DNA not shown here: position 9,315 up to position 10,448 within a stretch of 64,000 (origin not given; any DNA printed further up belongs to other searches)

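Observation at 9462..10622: HARE-HTH protein + cytoplasmic trypsin-like serine protease two-gene operon next to the foreign methyltransferase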

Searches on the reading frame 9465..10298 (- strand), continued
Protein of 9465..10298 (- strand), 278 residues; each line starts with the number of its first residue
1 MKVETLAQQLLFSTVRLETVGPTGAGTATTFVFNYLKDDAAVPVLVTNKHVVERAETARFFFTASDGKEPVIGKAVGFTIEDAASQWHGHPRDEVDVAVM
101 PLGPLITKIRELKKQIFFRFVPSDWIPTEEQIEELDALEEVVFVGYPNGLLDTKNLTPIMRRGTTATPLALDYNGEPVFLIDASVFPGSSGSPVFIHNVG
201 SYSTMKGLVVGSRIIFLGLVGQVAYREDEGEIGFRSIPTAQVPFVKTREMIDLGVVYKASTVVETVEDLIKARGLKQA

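Call 29: search_protein_families(library=pfam, proteins=[L053:2853-5366:+, L058:4691-6004:+, L063:3029-3658:+, L070:1454-2401:+, L073:4890-5993:+, L013:5478-5963:+, L019:5558-5992:+, L035:5309-5980:+, L042:1194-1778:+, L038:1-648:+], max_evalue=0.001)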
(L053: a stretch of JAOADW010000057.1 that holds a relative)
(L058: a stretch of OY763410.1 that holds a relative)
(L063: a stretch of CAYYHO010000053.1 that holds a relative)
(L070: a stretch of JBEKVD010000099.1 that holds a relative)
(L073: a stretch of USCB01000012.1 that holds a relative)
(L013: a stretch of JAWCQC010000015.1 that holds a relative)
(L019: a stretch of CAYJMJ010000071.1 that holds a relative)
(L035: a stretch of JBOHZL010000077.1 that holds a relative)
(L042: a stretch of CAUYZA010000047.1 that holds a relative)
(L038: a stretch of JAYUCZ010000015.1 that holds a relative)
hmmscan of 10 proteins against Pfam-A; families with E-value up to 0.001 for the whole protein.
L053:2853-5366:+ (837 aa): 3 families
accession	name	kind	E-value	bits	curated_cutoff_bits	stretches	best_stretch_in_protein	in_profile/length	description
PF00092.34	VWA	-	6e-10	40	23.8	1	648-814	2-155/174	von Willebrand factor type A domain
PF13519.12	VWA_2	-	3.7e-07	31.2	27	1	648-763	1-107/107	von Willebrand factor type A domain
PF11775.14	CobT_C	-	4.5e-05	23.6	21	0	639-698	6-58/220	Cobalamin biosynthesis protein CobT VWA domain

L058:4691-6004:+ (437 aa): 1 family
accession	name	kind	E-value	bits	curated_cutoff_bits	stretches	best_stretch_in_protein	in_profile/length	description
PF01420.25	Methylase_S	-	9.5e-30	104.4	22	2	36-202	1-160/168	Type I restriction modification DNA specificity domain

L063:3029-3658:+ (209 aa): 1 family
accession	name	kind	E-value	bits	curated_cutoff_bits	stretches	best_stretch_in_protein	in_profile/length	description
PF00936.24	BMC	-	4.6e-07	30.1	24.5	1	143-199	4-61/75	BMC domain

L070:1454-2401:+ (315 aa): 1 family
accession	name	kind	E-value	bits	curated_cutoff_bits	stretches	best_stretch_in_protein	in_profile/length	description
PF08378.17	NERD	-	1.8e-14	54.7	22.1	1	43-162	2-107/111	Nuclease-related domain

L073:4890-5993:+ (367 aa): 1 family
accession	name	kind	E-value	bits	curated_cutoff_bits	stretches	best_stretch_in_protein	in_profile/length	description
PF19553.4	DUF6076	-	9.2e-11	42.2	23.5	1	258-354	51-146/168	Family of unknown function (DUF6076)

L013:5478-5963:+ (161 aa): 0 families

L019:5558-5992:+ (144 aa): 0 families

L035:5309-5980:+ (223 aa): 0 families

L042:1194-1778:+ (194 aa): 2 families
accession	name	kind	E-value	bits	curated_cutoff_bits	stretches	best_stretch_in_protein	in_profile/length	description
PF00117.34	GATase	-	2e-61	207.4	22.8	1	4-186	1-187/190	Glutamine amidotransferase class-I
PF07722.19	Peptidase_C26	-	2.6e-11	44.2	20.5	1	67-171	98-219/219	Peptidase C26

L038:1-648:+ (215 aa): 2 families
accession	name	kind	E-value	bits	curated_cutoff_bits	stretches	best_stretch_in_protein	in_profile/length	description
PF01740.26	STAS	-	3.3e-19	69.1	22.6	1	81-190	1-106/106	STAS domain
PF13466.11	STAS_2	-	1.2e-05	25.9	29.2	1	97-174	5-79/80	STAS domain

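Call 43: predict_structure(alignment_id=A1)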
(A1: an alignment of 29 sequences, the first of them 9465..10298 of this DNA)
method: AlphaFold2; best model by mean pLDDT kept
length: 278 residues; sequences in the alignment: 29
mean_pLDDT: 85.4   pTM: 0.87
mean pLDDT of the five models: 85.4, 84.3, 82.9, 82.3, 74.6
residues with pLDDT >= 90: 162; 70-90: 76; 50-70: 23; < 50: 17
segments of 3 or more residues with pLDDT < 50: 229-232, 240-250
pLDDT, mean of each block of 10 residues (from residue 1): 86 94 89 91 96 94 94 93 95 96 92 94 94 86 82 83 90 91 72 91 87 93 62 52 40 86 97 70
secondary structure, 60 per line:
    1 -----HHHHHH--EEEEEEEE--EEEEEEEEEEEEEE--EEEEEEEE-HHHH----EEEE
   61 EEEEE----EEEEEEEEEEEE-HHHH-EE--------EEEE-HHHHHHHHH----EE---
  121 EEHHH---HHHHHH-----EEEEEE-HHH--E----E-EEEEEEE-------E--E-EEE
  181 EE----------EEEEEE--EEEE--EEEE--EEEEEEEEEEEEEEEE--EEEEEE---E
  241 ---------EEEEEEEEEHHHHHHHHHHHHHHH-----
elements in order: H6-11 E14-21 E24-37 E40-47 H49-52 E57-65 E70-81 H83-86 E98-101 H103-111 H129-134 E140-145 E159-165 E178-182 E193-198 E201-204 E207-210 E213-228 E231-236 E250-258 H259-273

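Call 46: fold_search(model_id=the predicted structure, library=pdb)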
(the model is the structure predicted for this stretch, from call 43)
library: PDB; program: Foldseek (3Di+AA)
matches with E <= 10: 684; with E <= 0.001: 173
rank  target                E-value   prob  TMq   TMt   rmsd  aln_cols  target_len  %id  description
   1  3pv5_A                2.4e-07  1.00  0.49  0.36   6.6       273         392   15  Structure of Legionella fallonii DegQ (N189G/P190G variant) (released 2011-06-15)
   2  1qy6                  7.1e-07  1.00  0.41  0.51   9.3       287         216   16  Structue of V8 Protease from Staphylococcus aureus (released 2004-02-17)
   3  8s9k_B                2.8e-06  1.00  0.48  0.50   7.6       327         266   14  Structure of dimeric FAM111A SPD S541A Mutant (released 2024-03-20)
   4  3mmg_B                3.2e-06  1.00  0.42  0.52  11.8       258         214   10  Crystal structure of tobacco vein mottling virus protease (released 2010-10-20)
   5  8s9l_A                3.4e-06  1.00  0.46  0.52   6.3       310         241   15  Structure of monomeric FAM111A SPD V347D Mutant (released 2024-03-20)
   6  3pv3_B                3.6e-06  1.00  0.51  0.37   6.2       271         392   16  Structure of Legionella fallonii DegQ (S193A variant) (released 2011-06-15)
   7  6tya                  3.8e-06  1.00  0.40  0.49   9.6       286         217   12  Structure of N-terminus locked Esp with one pro-peptide residue - V67C, D255C (released 2019-08-28)
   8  5ila_B                4.0e-06  1.00  0.47  0.63   6.0       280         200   16  Deg9 protease domain (released 2017-03-08)
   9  3h7o_B                4.7e-06  1.00  0.47  0.57   7.2       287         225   15  Crystal structure of scabies mite inactivated protease paralogue S-I1 (SMIPP-S-I1) (released 2009-05-12)
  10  6q24                  7.3e-06  1.00  0.37  0.48   9.5       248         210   14  Structure of pro-Esp mutant- S235A (released 2019-08-21)
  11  8kic_A                7.7e-06  1.00  0.52  0.49   6.3       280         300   14  Bacterial serine protease (released 2024-09-04)
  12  3h7o_A                8.6e-06  1.00  0.46  0.54   7.2       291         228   14  Crystal structure of scabies mite inactivated protease paralogue S-I1 (SMIPP-S-I1) (released 2009-05-12)
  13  2as9_A                9.0e-06  1.00  0.41  0.53   8.4       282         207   16  Functional and structural characterization of Spl proteases from staphylococcus aureus (released 2005-09-06)
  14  3otp_C                9.5e-06  1.00  0.42  0.32  15.0       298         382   14  Crystal structure of the DegP dodecamer with a model substrate (released 2011-01-19)
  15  4jcn                  1.1e-05  1.00  0.42  0.52   9.1       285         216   13  Structure of ESP, serine protease from Staphylococcus epidermidis (released 2013-09-04)
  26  3pv5_B                2.0e-05  1.00  0.49  0.36   5.2       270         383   15  Structure of Legionella fallonii DegQ (N189G/P190G variant) (released 2011-06-15)
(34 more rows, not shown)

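Call 47: search_dna_similar(query=window:9465-10298:-, collection=phages, mode=protein, max_rows=25)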
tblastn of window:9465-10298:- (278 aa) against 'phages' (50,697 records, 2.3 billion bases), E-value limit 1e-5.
Records with a match: 2; places in all: 2; records where one place covers at least 80% of the query: 0.
Best place of each record, by identity: <60% 2.
By first word of the organism name: Shigella 2.
By host as written in the record: - 2.
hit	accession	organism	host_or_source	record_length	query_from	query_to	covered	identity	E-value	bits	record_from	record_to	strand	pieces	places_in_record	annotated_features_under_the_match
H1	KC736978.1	Shigella phage SfII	Shigella flexneri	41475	65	264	72%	27.4%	3e-12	72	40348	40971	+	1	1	hypothetical protein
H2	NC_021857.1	Shigella phage SfII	Shigella flexneri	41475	65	264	72%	27.4%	3e-12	72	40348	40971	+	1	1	hypothetical protein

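Call 48: search_dna_similar(query=window:9465-10298:-, collection=plasmids, mode=protein, max_rows=25)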
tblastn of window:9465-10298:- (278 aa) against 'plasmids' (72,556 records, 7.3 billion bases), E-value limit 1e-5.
Records with a match: 17; places in all: 18; records where one place covers at least 80% of the query: 12.
Best place of each record, by identity: <60% 17.
By first word of the organism name: Bacillus 4; Acinetobacter 3; Arthrobacter 2; Kocuria 1; Nitrobacter 1; Exiguobacterium 1; Legionella 1; Moraxella 1; Cytobacillus 1; Comamonas 1; and 1 more.
By predicted mobility (MOB-suite, as given by PLSDB): non-mobilizable 12; mobilizable 3; conjugative 2.
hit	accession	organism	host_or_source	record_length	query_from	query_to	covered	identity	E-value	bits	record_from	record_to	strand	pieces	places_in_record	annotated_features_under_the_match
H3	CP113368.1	Bacillus paranthracis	bovine,mixed culture ...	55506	1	264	95%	42.4%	1e-46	174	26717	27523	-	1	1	serine protease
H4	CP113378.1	Bacillus paranthracis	bovine,mixed culture ...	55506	1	264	95%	42.4%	1e-46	174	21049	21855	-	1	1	serine protease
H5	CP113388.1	Bacillus paranthracis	bovine,mixed culture ...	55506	1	264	95%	42.4%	1e-46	174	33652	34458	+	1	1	serine protease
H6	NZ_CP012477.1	Arthrobacter sp. ERGS1:01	single,stream water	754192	3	269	96%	41.9%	2e-40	155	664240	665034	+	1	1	trypsin-like peptidase domain-containing protein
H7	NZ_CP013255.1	Kocuria flava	single cell,air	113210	3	276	99%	39.4%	8e-44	166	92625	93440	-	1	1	serine protease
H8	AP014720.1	Arthrobacter sp. Hiyo8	-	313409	3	275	98%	39.3%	8e-42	160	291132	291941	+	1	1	serine-Type endopeptidase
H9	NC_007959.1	Nitrobacter hamburgensis X14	-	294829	1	267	96%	39.4%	1e-43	165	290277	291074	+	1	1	serine protease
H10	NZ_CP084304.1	Acinetobacter pseudolwoffii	a feces sample of chicken origin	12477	1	267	96%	34.8%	4e-32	132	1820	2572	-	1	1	trypsin-like peptidase domain-containing protein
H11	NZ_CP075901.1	Exiguobacterium acetylicum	cell culture,litchi pericarp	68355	42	264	80%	38.2%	2e-33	135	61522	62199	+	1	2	serine protease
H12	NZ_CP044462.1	Acinetobacter indicus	pigeon,stool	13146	2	271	97%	30.2%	2e-24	109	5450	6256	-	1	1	serine protease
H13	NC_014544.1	Legionella longbeachae NSW150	-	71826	4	276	98%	29.4%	2e-20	124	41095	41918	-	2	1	hypothetical protein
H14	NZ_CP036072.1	Bacillus wiedmannii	cell culture,soil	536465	38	273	85%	33.3%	3e-29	123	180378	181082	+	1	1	serine protease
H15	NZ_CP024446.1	Moraxella osloensis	Homo sapiens,single cell,skin swab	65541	39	202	59%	40.5%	1e-24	110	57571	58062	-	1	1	serine protease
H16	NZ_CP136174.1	Acinetobacter baumannii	hospital environment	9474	1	221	79%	29.8%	2e-16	86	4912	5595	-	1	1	hypothetical protein (x2)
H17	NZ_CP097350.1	Cytobacillus pseudoceanisediminis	cell culture,hot underground spring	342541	42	240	71%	32.0%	1e-13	101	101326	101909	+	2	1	hypothetical protein (x2)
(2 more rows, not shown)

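Call 49: get_annotated_region(hit=H9, flank=9000)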
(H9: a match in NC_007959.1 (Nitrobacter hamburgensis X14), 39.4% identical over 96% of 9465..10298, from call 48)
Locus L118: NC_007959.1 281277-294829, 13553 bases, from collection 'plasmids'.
description: Nitrobacter hamburgensis X14 plasmid 1, complete sequence
organism: Nitrobacter hamburgensis X14 (NCBI taxid 323097)
taxonomy: Bacteria; Pseudomonadota; Alphaproteobacteria; Hyphomicrobiales; Nitrobacteraceae; Nitrobacter; Nitrobacter hamburgensis; Nitrobacter hamburgensis X14
host: -; source: -; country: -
typing (MOB-suite, as given by PLSDB): mobilizable; replicon rep_cluster_472; relaxase MOBP
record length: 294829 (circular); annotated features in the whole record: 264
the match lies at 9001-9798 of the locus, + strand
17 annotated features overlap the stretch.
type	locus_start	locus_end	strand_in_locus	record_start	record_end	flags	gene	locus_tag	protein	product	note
CDS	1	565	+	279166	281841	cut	-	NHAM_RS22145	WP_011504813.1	CsoS2 family carboxysome shell protein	-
CDS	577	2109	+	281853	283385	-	-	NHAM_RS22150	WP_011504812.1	carboxysome shell carbonic anhydrase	GO:0015977 - carbon fixation [Evidence IEA]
CDS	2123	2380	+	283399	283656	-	-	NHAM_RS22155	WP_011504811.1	carboxysome peptide A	GO:0015977 - carbon fixation [Evidence IEA]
CDS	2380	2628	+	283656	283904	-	-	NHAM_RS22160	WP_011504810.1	carboxysome peptide B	GO:0015977 - carbon fixation [Evidence IEA]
CDS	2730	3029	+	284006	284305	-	-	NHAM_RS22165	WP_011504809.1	BMC domain-containing protein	-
CDS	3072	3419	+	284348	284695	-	-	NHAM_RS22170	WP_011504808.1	BMC domain-containing protein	-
CDS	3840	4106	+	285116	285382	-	-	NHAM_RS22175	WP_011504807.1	4a-hydroxytetrahydrobiopterin dehydratase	-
CDS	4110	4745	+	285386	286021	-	parA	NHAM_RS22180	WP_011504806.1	ParA family partition ATPase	-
CDS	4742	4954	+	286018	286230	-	-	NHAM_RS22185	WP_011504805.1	hypothetical protein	-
CDS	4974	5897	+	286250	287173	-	-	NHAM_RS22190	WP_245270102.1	CbbQ/NirQ/NorQ/GpvN family protein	-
CDS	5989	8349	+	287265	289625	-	-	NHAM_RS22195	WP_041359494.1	nitric oxide reductase activation protein NorD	-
CDS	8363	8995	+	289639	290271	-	-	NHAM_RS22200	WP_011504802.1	hypothetical protein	-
CDS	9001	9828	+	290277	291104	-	-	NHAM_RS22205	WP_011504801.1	serine protease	GO:0006508 - proteolysis [Evidence IEA]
CDS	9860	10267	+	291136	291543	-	-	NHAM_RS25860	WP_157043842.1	hypothetical protein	-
CDS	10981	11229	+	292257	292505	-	-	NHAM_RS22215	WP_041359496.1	hypothetical protein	-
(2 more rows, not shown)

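Call 50: get_annotated_region(hit=H10, flank=6000)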
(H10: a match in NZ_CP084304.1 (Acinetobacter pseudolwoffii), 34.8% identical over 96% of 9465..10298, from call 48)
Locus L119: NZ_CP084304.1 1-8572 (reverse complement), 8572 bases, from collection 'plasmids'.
description: Acinetobacter pseudolwoffii strain XMC5X702 plasmid pXMC5X702-12k, complete sequence
organism: Acinetobacter pseudolwoffii (NCBI taxid 2053287)
taxonomy: Bacteria; Pseudomonadota; Gammaproteobacteria; Moraxellales; Moraxellaceae; Acinetobacter; Acinetobacter pseudolwoffii
host: -; source: a feces sample of chicken origin; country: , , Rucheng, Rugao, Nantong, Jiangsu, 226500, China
typing (MOB-suite, as given by PLSDB): mobilizable; replicon rep_cluster_1282; relaxase MOBQ
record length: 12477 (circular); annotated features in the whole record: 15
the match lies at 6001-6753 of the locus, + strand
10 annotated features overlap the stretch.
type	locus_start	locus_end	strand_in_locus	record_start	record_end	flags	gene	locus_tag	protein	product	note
CDS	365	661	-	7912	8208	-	-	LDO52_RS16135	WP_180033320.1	hypothetical protein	-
CDS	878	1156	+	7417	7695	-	-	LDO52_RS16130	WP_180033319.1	hypothetical protein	-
CDS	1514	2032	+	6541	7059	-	-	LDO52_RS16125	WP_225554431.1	helix-turn-helix domain-containing protein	-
CDS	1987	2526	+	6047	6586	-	-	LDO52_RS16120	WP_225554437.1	IS630 family transposase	-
CDS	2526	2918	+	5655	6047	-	-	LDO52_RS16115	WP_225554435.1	hypothetical protein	-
CDS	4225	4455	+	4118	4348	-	-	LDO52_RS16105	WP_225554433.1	hypothetical protein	-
CDS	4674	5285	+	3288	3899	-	-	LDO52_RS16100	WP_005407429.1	recombinase family protein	GO:0006310 - DNA recombination [Evidence IEA]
CDS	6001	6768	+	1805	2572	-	-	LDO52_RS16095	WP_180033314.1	trypsin-like peptidase domain-containing protein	-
CDS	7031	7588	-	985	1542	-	-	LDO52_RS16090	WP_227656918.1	plasmid replication DNA-binding protein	-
CDS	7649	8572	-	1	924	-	repM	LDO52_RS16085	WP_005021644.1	replication initiation protein RepM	GO:0006270 - DNA replication initiation [Evidence IEA]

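Call 51: get_annotated_region(hit=H3, flank=6000)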
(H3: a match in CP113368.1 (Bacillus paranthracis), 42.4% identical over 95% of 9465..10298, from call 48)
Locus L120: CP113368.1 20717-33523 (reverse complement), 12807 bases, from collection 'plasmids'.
description: MAG: Bacillus paranthracis isolate 4M plasmid unnamed4, complete sequence
organism: Bacillus paranthracis (NCBI taxid 2026186)
taxonomy: Bacteria; Bacillota; Bacilli; Bacillales; Bacillaceae; Bacillus; Bacillus paranthracis
host: -; source: bovine,mixed culture metagenome,metagenomic assembly,milk; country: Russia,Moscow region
typing (MOB-suite, as given by PLSDB): non-mobilizable; replicon rep_cluster_1520
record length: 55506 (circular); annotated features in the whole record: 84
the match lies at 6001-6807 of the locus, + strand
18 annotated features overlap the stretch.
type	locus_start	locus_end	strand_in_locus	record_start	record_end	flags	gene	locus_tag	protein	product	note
CDS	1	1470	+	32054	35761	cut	-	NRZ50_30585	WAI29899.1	tail length tape measure protein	-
CDS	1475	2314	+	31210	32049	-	-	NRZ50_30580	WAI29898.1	phage tail family protein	-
CDS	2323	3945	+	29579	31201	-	-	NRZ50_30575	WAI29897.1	phage tail protein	-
CDS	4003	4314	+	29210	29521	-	-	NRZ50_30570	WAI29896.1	hypothetical protein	-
CDS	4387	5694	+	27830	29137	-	-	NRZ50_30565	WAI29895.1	hypothetical protein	-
CDS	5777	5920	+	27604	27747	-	-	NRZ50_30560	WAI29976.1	hypothetical protein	-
CDS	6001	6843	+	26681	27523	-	-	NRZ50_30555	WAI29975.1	serine protease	-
CDS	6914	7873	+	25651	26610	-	-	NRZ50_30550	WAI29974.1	tyrosine-type recombinase/integrase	-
CDS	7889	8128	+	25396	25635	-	-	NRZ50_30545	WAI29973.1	hemolysin XhlA family protein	-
CDS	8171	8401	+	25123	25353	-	-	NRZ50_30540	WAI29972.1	phage holin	-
CDS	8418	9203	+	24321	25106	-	-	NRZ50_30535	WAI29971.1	N-acetylmuramoyl-L-alanine amidase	-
CDS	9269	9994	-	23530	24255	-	-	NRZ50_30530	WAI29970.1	nucleotide excision repair endonuclease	-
CDS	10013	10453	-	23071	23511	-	-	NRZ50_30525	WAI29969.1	helix-turn-helix domain-containing protein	-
CDS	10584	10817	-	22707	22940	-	-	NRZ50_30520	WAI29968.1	helix-turn-helix transcriptional regulator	-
CDS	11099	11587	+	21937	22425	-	-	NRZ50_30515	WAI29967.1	hypothetical protein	-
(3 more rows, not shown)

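Call 54: search_protein_families(library=pfam, alignment_id=A3, max_evalue=0.00001)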
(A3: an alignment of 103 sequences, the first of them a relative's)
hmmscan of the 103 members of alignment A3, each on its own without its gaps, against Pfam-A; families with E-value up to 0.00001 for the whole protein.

A. member 1, L001:4175-5686:- (504 aa): 0 families

B. families by the number of members that match (of 103 scanned): 99 families (the first 25 are shown)
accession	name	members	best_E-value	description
PF18766.7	SWI2_SNF2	4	4.9e-80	SWI2/SNF2 ATPase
PF22679.2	T1R_D3-like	4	1.2e-58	Type I restriction enzyme subunit R domain 3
PF04313.20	HSDR_N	4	4.5e-50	Type I restriction enzyme R protein N terminus (HSDR_N)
PF04851.21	ResIII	4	3.9e-40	Type III restriction enzyme, res subunit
PF11867.13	T1RH-like_C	3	9.7e-119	Type I restriction enzyme HindI endonuclease subunit-like, C-terminal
PF01420.25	Methylase_S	3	5.5e-46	Type I restriction modification DNA specificity domain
PF00589.27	Phage_integrase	3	9.3e-26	Phage integrase family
PF01609.27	DDE_Tnp_1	3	6.5e-17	Transposase DDE domain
PF00171.27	Aldedh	1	1.4e-139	Aldehyde dehydrogenase family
PF01098.24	FTSW_RODA_SPOVE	1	3.5e-99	Cell cycle protein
PF09982.15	LpxR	1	1.7e-80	Outer membrane protein LpxR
PF01207.24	Dus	1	2.2e-75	Dihydrouridine synthase (Dus)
PF00248.27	Aldo_ket_red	1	3.4e-71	Aldo/keto reductase family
PF01259.24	SAICAR_synt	1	4.7e-69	SAICAR synthetase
PF12008.13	EcoR124_C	1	9.7e-67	Type I restriction and modification enzyme - subunit R C terminal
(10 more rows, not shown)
